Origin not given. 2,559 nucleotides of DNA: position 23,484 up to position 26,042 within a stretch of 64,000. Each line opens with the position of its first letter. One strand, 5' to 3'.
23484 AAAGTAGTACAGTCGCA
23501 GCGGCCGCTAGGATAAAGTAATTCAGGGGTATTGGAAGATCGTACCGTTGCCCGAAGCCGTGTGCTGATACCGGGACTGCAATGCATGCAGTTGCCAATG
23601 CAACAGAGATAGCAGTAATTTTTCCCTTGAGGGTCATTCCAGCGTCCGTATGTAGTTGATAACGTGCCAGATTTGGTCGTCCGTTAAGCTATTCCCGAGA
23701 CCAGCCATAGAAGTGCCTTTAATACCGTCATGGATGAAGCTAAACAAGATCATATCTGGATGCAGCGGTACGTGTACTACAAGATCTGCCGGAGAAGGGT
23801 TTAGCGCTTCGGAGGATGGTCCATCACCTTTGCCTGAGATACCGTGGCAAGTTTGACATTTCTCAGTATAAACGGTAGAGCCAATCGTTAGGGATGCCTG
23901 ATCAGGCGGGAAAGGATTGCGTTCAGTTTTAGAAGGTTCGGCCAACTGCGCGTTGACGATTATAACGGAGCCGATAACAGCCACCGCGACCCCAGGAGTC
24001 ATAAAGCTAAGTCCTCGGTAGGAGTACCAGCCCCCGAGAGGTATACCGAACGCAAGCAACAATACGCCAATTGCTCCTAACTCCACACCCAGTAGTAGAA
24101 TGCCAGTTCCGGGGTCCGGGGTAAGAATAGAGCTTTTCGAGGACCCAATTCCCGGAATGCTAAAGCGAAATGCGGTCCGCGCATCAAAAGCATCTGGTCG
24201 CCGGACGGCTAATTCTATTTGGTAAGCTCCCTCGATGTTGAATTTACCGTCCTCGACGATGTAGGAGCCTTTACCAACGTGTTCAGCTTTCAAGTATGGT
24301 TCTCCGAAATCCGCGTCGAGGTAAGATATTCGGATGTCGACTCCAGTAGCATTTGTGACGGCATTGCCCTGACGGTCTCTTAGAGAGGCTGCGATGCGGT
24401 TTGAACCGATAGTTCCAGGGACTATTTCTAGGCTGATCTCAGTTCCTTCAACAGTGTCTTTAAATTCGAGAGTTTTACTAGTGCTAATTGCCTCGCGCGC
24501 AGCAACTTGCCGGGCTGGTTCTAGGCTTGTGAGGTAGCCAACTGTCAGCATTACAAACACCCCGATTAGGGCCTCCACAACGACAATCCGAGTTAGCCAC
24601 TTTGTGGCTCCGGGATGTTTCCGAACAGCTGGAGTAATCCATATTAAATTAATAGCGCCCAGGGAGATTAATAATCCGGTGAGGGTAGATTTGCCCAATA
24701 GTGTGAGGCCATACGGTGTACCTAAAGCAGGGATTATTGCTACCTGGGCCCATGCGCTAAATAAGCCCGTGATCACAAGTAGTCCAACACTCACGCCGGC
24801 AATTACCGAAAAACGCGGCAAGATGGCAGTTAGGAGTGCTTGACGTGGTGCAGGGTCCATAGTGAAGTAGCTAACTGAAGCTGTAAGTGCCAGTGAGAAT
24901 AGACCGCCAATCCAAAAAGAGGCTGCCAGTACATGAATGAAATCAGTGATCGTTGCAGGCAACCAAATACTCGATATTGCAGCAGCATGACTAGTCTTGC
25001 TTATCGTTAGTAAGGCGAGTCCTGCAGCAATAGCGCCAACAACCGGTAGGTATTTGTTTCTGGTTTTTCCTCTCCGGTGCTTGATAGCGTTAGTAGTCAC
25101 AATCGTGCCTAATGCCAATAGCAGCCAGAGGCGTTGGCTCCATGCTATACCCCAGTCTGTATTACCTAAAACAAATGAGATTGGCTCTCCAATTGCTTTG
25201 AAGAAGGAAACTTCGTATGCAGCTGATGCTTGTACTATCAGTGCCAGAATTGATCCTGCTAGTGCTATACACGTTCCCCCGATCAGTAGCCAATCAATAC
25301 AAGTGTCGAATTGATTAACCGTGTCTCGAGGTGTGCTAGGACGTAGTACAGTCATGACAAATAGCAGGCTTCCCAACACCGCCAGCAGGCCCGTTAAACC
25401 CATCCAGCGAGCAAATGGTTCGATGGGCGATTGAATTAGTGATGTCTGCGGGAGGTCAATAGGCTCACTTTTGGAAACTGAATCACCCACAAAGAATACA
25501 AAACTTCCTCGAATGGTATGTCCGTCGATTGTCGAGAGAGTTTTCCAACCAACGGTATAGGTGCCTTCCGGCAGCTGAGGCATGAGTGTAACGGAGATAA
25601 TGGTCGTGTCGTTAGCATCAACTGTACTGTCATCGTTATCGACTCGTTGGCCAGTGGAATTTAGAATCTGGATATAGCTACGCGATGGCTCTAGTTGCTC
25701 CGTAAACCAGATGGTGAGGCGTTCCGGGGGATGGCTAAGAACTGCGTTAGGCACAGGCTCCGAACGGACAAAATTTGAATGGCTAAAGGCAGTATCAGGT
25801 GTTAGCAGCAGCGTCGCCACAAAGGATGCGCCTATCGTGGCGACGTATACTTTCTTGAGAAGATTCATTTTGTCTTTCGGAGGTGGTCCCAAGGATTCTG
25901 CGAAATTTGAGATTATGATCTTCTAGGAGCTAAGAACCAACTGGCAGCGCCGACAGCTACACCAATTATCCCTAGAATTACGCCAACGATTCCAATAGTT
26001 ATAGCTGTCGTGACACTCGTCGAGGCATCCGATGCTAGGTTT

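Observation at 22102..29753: Compact minus-strand six-gene cluster: atypical extracytoplasmic copper-handling module built from N-terminal-His, His-rich and Cys-rich proteins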

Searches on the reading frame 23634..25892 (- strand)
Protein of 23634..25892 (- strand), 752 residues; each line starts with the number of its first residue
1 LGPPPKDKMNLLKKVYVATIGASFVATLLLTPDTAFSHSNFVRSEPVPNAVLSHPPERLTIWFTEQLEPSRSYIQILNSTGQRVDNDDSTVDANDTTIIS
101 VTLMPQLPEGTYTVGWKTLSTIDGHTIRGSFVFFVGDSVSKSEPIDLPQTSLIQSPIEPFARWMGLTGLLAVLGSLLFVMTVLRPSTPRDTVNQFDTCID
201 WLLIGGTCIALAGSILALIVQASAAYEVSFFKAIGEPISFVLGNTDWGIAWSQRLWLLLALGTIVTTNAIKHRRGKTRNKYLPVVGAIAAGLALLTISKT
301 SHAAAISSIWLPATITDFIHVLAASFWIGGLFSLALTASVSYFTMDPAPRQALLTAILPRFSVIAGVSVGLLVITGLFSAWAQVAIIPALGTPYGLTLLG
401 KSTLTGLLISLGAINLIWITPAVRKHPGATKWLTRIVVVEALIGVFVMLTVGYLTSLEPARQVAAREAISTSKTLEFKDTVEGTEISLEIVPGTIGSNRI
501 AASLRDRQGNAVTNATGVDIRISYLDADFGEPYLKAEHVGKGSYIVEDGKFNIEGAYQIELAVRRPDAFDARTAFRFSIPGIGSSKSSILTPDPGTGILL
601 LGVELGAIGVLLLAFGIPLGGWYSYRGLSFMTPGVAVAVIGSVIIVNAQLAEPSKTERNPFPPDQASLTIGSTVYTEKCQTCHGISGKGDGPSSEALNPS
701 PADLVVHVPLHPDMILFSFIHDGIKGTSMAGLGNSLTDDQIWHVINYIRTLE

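Call 3: search_protein_families(library=pfam, proteins=[window:23634-25892:-], max_evalue=0.1)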
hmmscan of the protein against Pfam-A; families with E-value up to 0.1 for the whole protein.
window:23634-25892:- (752 aa): 6 families
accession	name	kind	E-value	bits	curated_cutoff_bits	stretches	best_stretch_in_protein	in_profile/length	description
PF04234.18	CopC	-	1.6e-18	67.9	23.3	1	38-135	1-92/92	CopC domain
PF05425.18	CopD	-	3.6e-15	56.7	32.1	1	356-453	2-104/105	Copper resistance protein D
PF00034.26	Cytochrom_C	-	4.9e-10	41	21.3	1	671-751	4-89/90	Cytochrome c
PF13442.11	Cytochrome_CBB3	-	1.5e-08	35.3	27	1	668-748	3-68/68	Cytochrome C oxidase, cbb3-type, subunit III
PF02167.20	Cytochrom_C1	-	0.064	13.4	22.8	0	664-685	11-32/219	Cytochrome C1 family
PF18962.6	Por_Secre_tail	-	0.097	13.4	27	0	58-116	9-62/75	Secretion system C-terminal sorting domain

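Call 4: search_protein_families(library=ncbifam, proteins=[window:23634-25892:-], max_evalue=0.1)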
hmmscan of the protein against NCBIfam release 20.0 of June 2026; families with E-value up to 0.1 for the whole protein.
window:23634-25892:- (752 aa): 9 families
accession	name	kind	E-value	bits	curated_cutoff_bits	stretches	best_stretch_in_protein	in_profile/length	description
NF033808.0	copper_CopD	equivalog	3.1e-33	115.7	195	1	161-460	7-295/295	copper homeostasis membrane protein CopD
NF033814.1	copper_CopC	equivalog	4.3e-18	65.7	95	1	29-135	2-106/107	copper homeostasis periplasmic binding protein CopC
NF011054.0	PRK14486.1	equivalog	2.8e-14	53.3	447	1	647-750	194-289/294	putative bifunctional cbb3-type cytochrome c oxidase subunit II/cytochrome c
NF007636.0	PRK10301.1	equivalog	5e-12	45.8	129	1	23-135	13-123/124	CopC domain-containing protein YobA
NF033864.1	cytochrome579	equivalog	1.8e-07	31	280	1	649-750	31-138/179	cytochrome 579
TIGR03872.1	cytochrome_MoxG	equivalog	2e-06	28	147.8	1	654-751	30-121/133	cytochrome c(L), periplasmic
TIGR04494.1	c550_PedF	equivalog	0.00019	21.3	122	1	656-750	38-129/133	cytochrome c-550 PedF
NF050122.1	bc1_QcrC_actin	exception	0.0024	17.2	200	1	637-693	15-68/253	cytochrome bc1 complex diheme cytochrome c subunit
TIGR00782.1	ccoP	equivalog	0.0034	16.7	179.95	1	662-751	197-281/285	cytochrome-c oxidase, cbb3-type subunit III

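Call 96: find_homologous_proteins(query=window:23634-25868:-, max_evalue=1e-10)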
Query window:23634-25868:- (744 aa): 447 proteins with E <= 1e-10 among 8000 candidates; the best 120 are listed.
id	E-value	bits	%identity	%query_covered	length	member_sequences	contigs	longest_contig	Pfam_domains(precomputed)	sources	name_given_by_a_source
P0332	0.0e+0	1634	99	100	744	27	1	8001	PF05425.19,PF13442.12,PF00034.27,PF04234.19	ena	-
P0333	0.0e+0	1475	90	100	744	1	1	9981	PF05425.19,PF13442.12,PF00034.27,PF04234.19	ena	-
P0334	0.0e+0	1475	89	100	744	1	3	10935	PF05425.19,PF13442.12,PF00034.27,PF04234.19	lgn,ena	-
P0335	1.3e-243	829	55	96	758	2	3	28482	PF05425.19,PF13442.12,PF00034.27,PF04234.19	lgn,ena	-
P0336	1.6e-242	825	54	96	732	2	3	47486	PF05425.19,PF13442.12,PF00034.27,PF04234.19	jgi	-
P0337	4.5e-240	817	54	97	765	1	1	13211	PF05425.19,PF13442.12,PF00034.27,PF04234.19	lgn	-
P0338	3.2e-236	804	52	97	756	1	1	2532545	PF05425.19,PF13442.12,PF00034.27,PF04234.19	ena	-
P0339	9.0e-236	803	52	98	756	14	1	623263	PF05425.19,PF13442.12,PF00034.27,PF04234.19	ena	-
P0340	9.9e-236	803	52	97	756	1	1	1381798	PF05425.19,PF13442.12,PF00034.27,PF04234.19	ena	-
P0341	1.5e-235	802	53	97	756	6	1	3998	PF05425.19,PF13442.12,PF00034.27,PF04234.19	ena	-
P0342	1.2e-233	796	51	97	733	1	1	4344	PF05425.19,PF13442.12,PF00034.27,PF04234.19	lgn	-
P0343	2.4e-233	795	51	97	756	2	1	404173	PF05425.19,PF13442.12,PF00034.27,PF04234.19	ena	-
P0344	1.2e-232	793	51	98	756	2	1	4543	PF05425.19,PF13442.12,PF00034.27,PF04234.19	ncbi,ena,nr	ncbi:MAG: copper resistance protein CopC [Chloroflexota bacterium]|nr:copper resistance protein CopC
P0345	1.4e-232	792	51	97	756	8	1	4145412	PF05425.19,PF13442.12,PF00034.27,PF04234.19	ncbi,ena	-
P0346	1.8e-232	792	51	99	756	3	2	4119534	PF05425.19,PF13442.12,PF00034.27,PF04234.19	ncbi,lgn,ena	-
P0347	3.7e-232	791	52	97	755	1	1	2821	PF05425.19,PF13442.12,PF00034.27,PF04234.19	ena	-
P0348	5.7e-232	790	51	97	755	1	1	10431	PF05425.19,PF13442.12,PF00034.27,PF04234.19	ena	-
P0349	1.6e-231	789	51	98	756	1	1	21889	PF05425.19,PF13442.12,PF00034.27,PF04234.19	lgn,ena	-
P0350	4.3e-231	787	50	98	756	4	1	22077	PF05425.19,PF13442.12,PF00034.27,PF04234.19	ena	-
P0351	1.1e-230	786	51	97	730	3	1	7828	PF05425.19,PF13442.12,PF00034.27,PF04234.19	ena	-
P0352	1.9e-230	785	51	98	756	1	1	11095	PF05425.19,PF13442.12,PF00034.27,PF04234.19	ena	-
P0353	2.6e-229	782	50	97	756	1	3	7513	PF05425.19,PF13442.12,PF00034.27,PF04234.19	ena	-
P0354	3.9e-228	778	50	97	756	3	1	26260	PF05425.19,PF13442.12,PF00034.27,PF04234.19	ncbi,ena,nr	ncbi:MAG: c-type cytochrome [Dehalococcoidia bacterium]|nr:c-type cytochrome [Dehalococcoidia bacter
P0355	5.6e-228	777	50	99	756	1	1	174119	PF05425.19,PF13442.12,PF00034.27,PF04234.19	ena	-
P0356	9.5e-228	776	50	98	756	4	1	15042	PF05425.19,PF13442.12,PF00034.27,PF04234.19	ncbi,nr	ncbi:MAG: c-type cytochrome [Dehalococcoidia bacterium]|nr:c-type cytochrome [Dehalococcoidia bacter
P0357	9.6e-228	776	50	99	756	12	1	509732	PF05425.19,PF13442.12,PF00034.27,PF04234.19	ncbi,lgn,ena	-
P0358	1.0e-227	776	52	98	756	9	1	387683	PF05425.19,PF13442.12,PF00034.27,PF04234.19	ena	-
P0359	7.4e-227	773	50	99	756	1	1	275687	PF05425.19,PF13442.12,PF00034.27,PF04234.19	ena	-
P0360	2.9e-226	771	51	97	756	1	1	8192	PF05425.19,PF13442.12,PF00034.27,PF04234.19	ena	-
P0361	9.5e-226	770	49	99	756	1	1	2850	PF05425.19,PF13442.12,PF00034.27,PF04234.19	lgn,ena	-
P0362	1.1e-224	766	50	98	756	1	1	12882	PF05425.19,PF13442.12,PF00034.27,PF04234.19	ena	-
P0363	1.5e-224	766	48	98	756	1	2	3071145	PF05425.19,PF13442.12,PF00034.27,PF04234.19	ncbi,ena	-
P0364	1.5e-224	766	51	97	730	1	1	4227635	PF05425.19,PF13442.12,PF00034.27,PF04234.19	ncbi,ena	-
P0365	5.4e-224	764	50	97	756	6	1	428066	PF05425.19,PF13442.12,PF00034.27,PF04234.19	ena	-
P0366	1.1e-219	750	49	96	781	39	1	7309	PF05425.19,PF13442.12,PF00034.27,PF04234.19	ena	-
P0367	6.2e-215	734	48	97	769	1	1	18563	PF05425.19,PF13442.12,PF00034.27,PF04234.19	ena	-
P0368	7.5e-215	734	48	96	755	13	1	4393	PF05425.19,PF13442.12,PF00034.27,PF04234.19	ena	-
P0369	4.6e-212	725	47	97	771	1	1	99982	PF05425.19,PF13442.12,PF00034.27,PF04234.19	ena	-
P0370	7.5e-212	724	47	97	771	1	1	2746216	PF05425.19,PF13442.12,PF00034.27,PF04234.19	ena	-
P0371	2.2e-211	722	48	97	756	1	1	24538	PF05425.19,PF13442.12,PF00034.27,PF04234.19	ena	-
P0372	5.6e-211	721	47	97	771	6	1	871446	PF05425.19,PF13442.12,PF00034.27,PF04234.19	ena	-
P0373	2.0e-210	719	49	96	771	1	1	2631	PF05425.19,PF13442.12,PF00034.27,PF04234.19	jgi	jgi:copper transport protein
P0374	1.0e-209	717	47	98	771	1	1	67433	PF05425.19,PF13442.12,PF00034.27,PF04234.19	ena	-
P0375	2.2e-209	716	47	97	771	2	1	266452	PF05425.19,PF13442.12,PF00034.27,PF04234.19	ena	-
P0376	2.9e-209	715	47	97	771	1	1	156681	PF05425.19,PF13442.12,PF00034.27,PF13115.12,PF04234.19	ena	-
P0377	3.7e-209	715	47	97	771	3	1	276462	PF05425.19,PF13442.12,PF00034.27,PF04234.19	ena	-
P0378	5.6e-209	714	47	97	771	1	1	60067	PF05425.19,PF13442.12,PF00034.27,PF04234.19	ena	-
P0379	1.2e-208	713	47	97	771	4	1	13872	PF05425.19,PF13442.12,PF00034.27,PF04234.19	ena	-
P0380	1.4e-208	713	47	97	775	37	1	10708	PF05425.19,PF13442.12,PF00034.27,PF04234.19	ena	-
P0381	2.1e-207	709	49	96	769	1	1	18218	PF05425.19,PF13442.12,PF00034.27,PF04234.19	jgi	jgi:copper transport protein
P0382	1.2e-206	707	47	97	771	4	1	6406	PF05425.19,PF13442.12,PF00034.27,PF04234.19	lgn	-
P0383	3.1e-206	705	47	96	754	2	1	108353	PF05425.19,PF13442.12,PF00034.27,PF04234.19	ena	-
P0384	5.4e-206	704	46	99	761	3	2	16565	PF05425.19,PF13442.12,PF00034.27,PF04234.19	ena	-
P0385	8.0e-206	704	46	97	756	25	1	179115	PF05425.19,PF13442.12,PF00034.27,PF04234.19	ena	-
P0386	1.2e-205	703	46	97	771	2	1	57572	PF05425.19,PF13442.12,PF00034.27,PF04234.19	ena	-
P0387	2.5e-205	702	47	97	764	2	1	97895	PF05425.19,PF13442.12,PF00034.27,PF04234.19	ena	-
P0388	5.7e-204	698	47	97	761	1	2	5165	PF05425.19,PF13442.12,PF00034.27,PF04234.19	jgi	jgi:copper transport protein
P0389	1.1e-203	697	47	97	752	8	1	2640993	PF05425.19,PF13442.12,PF00034.27,PF04234.19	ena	-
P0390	3.1e-203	695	47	97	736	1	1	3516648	PF05425.19,PF13442.12,PF00034.27,PF04234.19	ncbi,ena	-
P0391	6.3e-203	694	47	97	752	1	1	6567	PF05425.19,PF13442.12,PF00034.27,PF04234.19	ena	-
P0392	1.1e-202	693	46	97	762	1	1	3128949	PF05425.19,PF13442.12,PF00034.27,PF04234.19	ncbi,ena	-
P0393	7.0e-202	691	48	97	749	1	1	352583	PF05425.19,PF13442.12,PF00034.27,PF04234.19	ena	-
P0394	2.1e-201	689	45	97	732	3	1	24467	PF05425.19,PF13442.12,PF00034.27,PF04234.19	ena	-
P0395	3.8e-201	688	47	99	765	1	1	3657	PF05425.19,PF13442.12,PF00034.27,PF04234.19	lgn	-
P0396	4.2e-201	688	46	96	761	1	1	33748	PF05425.19,PF13442.12,PF00034.27,PF04234.19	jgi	jgi:copper transport protein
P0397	1.8e-200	686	46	97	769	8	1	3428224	PF05425.19,PF13442.12,PF00034.27,PF04234.19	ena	-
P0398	2.3e-200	686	46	98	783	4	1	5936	PF05425.19,PF13442.12,PF00034.27,PF04234.19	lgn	-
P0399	2.4e-200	686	45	97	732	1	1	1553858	PF05425.19,PF13442.12,PF00034.27,PF04234.19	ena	-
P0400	1.2e-199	683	45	97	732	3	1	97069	PF05425.19,PF13442.12,PF00034.27,PF04234.19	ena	-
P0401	1.8e-199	683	45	97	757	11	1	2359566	PF05425.19,PF13442.12,PF00034.27,PF04234.19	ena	-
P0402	3.0e-199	682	46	98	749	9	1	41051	PF05425.19,PF13442.12,PF00034.27,PF04234.19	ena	-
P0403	3.2e-199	682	46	98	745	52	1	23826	PF05425.19,PF13442.12,PF00034.27,PF04234.19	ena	-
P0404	4.8e-199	681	46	96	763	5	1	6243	PF05425.19,PF13442.12,PF00034.27,PF04234.19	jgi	jgi:copper transport protein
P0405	1.7e-198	680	44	97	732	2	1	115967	PF05425.19,PF13442.12,PF00034.27,PF04234.19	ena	-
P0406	7.3e-198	678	46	96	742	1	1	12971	PF05425.19,PF13442.12,PF00034.27,PF04234.19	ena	-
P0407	8.4e-198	677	44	100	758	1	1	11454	PF05425.19,PF13442.12,PF00034.27,PF04234.19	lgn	-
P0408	9.6e-198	677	45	97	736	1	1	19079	PF05425.19,PF13442.12,PF00034.27,PF04234.19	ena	-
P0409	1.1e-197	677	45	97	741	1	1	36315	PF05425.19,PF13442.12,PF00034.27,PF04234.19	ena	-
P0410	6.0e-197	675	46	97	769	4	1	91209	PF05425.19,PF13442.12,PF00034.27,PF04234.19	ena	-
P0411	1.2e-196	674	45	96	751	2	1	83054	PF05425.19,PF13442.12,PF00034.27,PF04234.19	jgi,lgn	-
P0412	4.0e-196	672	46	99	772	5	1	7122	PF05425.19,PF13664.12,PF13442.12,PF00034.27,PF04234.19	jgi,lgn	jgi:copper transport protein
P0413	4.4e-196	672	46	97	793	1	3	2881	PF05425.19,PF13442.12,PF00034.27,PF04234.19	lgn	-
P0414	5.2e-196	671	45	97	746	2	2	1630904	PF05425.19,PF13442.12,PF00034.27,PF04234.19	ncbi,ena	-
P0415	9.1e-196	671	44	97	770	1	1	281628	PF05425.19,PF13442.12,PF00034.27,PF04234.19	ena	-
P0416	1.1e-195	670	46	97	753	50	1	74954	PF05425.19,PF13442.12,PF00034.27,PF04234.19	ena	-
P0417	1.8e-195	670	45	97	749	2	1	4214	PF05425.19,PF13442.12,PF00034.27,PF04234.19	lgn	-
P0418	2.8e-195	669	44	99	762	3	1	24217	PF05425.19,PF13442.12,PF00034.27,PF04234.19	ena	-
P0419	4.1e-195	668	46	97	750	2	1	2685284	PF05425.19,PF13442.12,PF00034.27,PF04234.19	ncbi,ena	-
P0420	1.1e-194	667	45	99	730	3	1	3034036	PF05425.19,PF13442.12,PF00034.27,PF04234.19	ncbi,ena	-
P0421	1.5e-194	667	48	90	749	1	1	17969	PF05425.19,PF00034.27,PF04234.19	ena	-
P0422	1.9e-193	663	47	96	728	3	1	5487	PF05425.19,PF13442.12,PF00034.27,PF04234.19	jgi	jgi:copper transport protein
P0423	9.5e-193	661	44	98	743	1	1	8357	PF05425.19,PF13442.12,PF00034.27,PF04234.19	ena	-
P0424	1.2e-192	660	46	97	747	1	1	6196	PF05425.19,PF13442.12,PF00034.27,PF04234.19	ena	-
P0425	2.1e-192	659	44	97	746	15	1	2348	PF05425.19,PF13442.12,PF00034.27,PF13115.12,PF04234.19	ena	-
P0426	3.6e-192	659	44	98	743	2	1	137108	PF05425.19,PF13442.12,PF00034.27,PF04234.19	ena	-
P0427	3.6e-192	659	45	96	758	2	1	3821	PF05425.19,PF13442.12,PF00034.27,PF04234.19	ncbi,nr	ncbi:MAG TPA: copper resistance protein CopC, partial [Dehalococcoidia bacterium]|nr:copper resistan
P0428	4.2e-192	659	47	94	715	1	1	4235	PF05425.19,PF13442.12,PF00034.27,PF04234.19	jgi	jgi:copper transport protein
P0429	5.0e-192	658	44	99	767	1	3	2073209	PF05425.19,PF13442.12,PF00034.27,PF04234.19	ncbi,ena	-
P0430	8.3e-192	658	45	97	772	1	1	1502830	PF05425.19,PF13442.12,PF00034.27,PF04234.19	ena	-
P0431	1.7e-191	656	44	97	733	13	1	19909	PF05425.19,PF13442.12,PF00034.27,PF04234.19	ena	-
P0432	3.6e-191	655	45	97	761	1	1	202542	PF05425.19,PF13442.12,PF00034.27,PF13115.12,PF04234.19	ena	-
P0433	4.3e-191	655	44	97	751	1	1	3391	PF05425.19,PF13442.12,PF00034.27,PF04234.19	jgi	jgi:copper transport protein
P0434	5.3e-191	655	44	97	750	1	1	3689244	PF05425.19,PF13442.12,PF00034.27,PF04234.19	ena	-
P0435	7.0e-191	654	45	97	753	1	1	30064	PF05425.19,PF13442.12,PF00034.27,PF04234.19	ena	-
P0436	1.5e-190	653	44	97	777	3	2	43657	PF05425.19,PF13442.12,PF00034.27,PF04234.19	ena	-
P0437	1.5e-190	653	45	98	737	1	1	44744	PF05425.19,PF13442.12,PF00034.27,PF04234.19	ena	-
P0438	2.6e-190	653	44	98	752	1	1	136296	PF05425.19,PF13442.12,PF00034.27,PF04234.19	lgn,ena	-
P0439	6.3e-190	651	43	99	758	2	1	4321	PF05425.19,PF13442.12,PF00034.27,PF04234.19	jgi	jgi:copper transport protein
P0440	7.0e-190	651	45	97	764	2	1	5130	PF05425.19,PF13442.12,PF00034.27,PF04234.19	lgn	-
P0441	1.1e-189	651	45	97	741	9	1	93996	PF05425.19,PF13442.12,PF00034.27,PF04234.19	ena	-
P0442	1.2e-189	650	44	97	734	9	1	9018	PF05425.19,PF13442.12,PF00034.27,PF04234.19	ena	-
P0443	2.4e-189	649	45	96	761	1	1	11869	PF05425.19,PF13442.12,PF00034.27,PF04234.19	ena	-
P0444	2.6e-189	649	45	99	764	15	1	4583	PF05425.19,PF13442.12,PF00034.27,PF13115.12,PF04234.19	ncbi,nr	ncbi:MAG TPA: hypothetical protein DCE26_08455 [Dehalococcoidia bacterium]|nr:hypothetical protein [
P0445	7.8e-189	648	45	97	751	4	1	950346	PF05425.19,PF13442.12,PF00034.27,PF04234.19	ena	-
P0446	7.9e-189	648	43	100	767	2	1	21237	PF05425.19,PF13442.12,PF00034.27,PF13115.12,PF04234.19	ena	-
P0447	1.0e-188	647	44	98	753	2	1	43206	PF05425.19,PF13442.12,PF00034.27,PF04234.19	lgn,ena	-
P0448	1.2e-188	647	45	97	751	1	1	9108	PF05425.19,PF13442.12,PF00034.27,PF04234.19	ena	-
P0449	1.2e-188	647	44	98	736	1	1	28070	PF05425.19,PF13442.12,PF00034.27,PF04234.19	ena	-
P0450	1.8e-188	647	44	99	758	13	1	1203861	PF05425.19,PF13442.12,PF00034.27,PF04234.19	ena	-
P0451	2.0e-188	646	44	98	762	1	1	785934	PF05425.19,PF13442.12,PF00034.27,PF04234.19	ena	-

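Call 100: search_solved_structures(query=window:23634-25868:-, max_evalue=0.001)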
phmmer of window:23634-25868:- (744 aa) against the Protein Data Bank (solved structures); distinct sequences matched with E-value up to 0.001: 5.
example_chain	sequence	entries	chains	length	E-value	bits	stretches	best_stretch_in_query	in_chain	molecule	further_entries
9vr0_A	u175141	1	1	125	7.6e-17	64.2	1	648-741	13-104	Cytochrome c552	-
7o9u_A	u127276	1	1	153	1.4e-16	63.3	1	648-741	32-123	Cytochrome c552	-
9c14_A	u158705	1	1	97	1e-11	47.2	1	30-125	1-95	Copper transport protein YcnJ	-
6h5l_B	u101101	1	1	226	1.1e-11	47.1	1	642-743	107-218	Conserved hypothetical cytochrome protein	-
5icu_A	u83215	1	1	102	0.00012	23.8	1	30-127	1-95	CopC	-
